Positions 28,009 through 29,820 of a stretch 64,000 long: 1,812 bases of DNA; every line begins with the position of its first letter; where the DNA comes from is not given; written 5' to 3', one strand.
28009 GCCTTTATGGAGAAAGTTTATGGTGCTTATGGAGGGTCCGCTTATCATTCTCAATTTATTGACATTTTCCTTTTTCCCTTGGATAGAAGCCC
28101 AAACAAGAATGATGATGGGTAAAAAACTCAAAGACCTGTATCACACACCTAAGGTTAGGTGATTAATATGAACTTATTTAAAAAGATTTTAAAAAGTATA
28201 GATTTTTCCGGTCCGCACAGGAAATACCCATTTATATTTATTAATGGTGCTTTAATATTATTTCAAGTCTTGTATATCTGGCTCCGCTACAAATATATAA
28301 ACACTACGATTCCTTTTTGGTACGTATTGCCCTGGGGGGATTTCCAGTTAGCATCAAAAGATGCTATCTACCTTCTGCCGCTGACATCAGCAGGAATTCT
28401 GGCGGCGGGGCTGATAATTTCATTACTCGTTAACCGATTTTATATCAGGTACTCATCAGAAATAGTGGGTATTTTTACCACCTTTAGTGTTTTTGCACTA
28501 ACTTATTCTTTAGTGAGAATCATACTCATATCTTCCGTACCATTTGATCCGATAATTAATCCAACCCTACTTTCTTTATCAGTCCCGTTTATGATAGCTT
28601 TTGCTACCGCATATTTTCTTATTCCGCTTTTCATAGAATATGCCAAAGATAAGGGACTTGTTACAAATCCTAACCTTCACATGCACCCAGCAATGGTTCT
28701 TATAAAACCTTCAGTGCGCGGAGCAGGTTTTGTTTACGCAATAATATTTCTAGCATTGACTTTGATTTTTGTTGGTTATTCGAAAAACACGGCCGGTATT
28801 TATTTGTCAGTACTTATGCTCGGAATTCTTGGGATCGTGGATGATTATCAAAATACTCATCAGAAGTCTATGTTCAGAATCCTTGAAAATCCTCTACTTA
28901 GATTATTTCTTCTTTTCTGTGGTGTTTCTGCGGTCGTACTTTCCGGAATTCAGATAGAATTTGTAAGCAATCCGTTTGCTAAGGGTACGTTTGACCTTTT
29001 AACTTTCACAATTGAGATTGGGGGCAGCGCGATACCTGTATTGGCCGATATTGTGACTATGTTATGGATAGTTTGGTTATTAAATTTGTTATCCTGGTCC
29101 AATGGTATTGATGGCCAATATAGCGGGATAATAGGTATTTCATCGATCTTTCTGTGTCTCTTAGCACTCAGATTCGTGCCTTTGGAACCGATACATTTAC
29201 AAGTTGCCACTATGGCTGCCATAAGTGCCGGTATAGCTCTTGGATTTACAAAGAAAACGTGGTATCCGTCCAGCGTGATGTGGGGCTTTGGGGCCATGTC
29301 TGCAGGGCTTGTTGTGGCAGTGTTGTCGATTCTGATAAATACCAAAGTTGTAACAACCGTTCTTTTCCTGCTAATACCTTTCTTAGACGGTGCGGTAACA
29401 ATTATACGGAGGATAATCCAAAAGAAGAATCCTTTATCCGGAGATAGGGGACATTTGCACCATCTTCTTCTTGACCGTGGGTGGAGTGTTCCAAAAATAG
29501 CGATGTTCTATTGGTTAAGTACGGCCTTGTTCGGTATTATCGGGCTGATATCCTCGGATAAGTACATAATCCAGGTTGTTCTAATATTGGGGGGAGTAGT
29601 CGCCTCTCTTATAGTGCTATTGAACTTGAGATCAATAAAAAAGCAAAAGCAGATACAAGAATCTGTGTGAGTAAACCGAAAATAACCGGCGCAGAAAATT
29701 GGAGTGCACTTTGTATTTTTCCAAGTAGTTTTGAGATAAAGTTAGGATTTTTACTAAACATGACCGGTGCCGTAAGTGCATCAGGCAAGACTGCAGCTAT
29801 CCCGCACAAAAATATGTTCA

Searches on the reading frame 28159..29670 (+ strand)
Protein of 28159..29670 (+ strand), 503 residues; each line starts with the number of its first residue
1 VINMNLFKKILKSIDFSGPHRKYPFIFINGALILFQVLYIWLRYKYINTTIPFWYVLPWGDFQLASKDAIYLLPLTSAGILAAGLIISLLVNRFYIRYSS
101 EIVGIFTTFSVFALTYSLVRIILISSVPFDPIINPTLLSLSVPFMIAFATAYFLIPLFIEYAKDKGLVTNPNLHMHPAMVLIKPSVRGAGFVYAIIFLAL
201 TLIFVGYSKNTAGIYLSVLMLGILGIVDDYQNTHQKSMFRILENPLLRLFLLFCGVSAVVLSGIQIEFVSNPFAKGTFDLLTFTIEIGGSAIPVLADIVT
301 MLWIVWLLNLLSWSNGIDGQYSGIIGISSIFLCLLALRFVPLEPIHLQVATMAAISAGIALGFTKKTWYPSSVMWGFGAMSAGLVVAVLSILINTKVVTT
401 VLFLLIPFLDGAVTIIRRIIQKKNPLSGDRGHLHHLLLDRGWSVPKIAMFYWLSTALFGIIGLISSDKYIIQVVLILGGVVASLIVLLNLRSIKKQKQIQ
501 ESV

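Call 64: search_protein_families(library=pfam, proteins=[window:28159-29670:+], max_evalue=0.00001)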
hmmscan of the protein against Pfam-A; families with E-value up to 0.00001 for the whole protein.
window:28159-29670:+ (503 aa): 1 family
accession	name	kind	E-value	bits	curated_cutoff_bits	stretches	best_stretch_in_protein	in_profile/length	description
PF00953.26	Glycos_transf_4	-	2.4e-11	44.3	27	1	213-393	3-159/160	Glycosyl transferase family 4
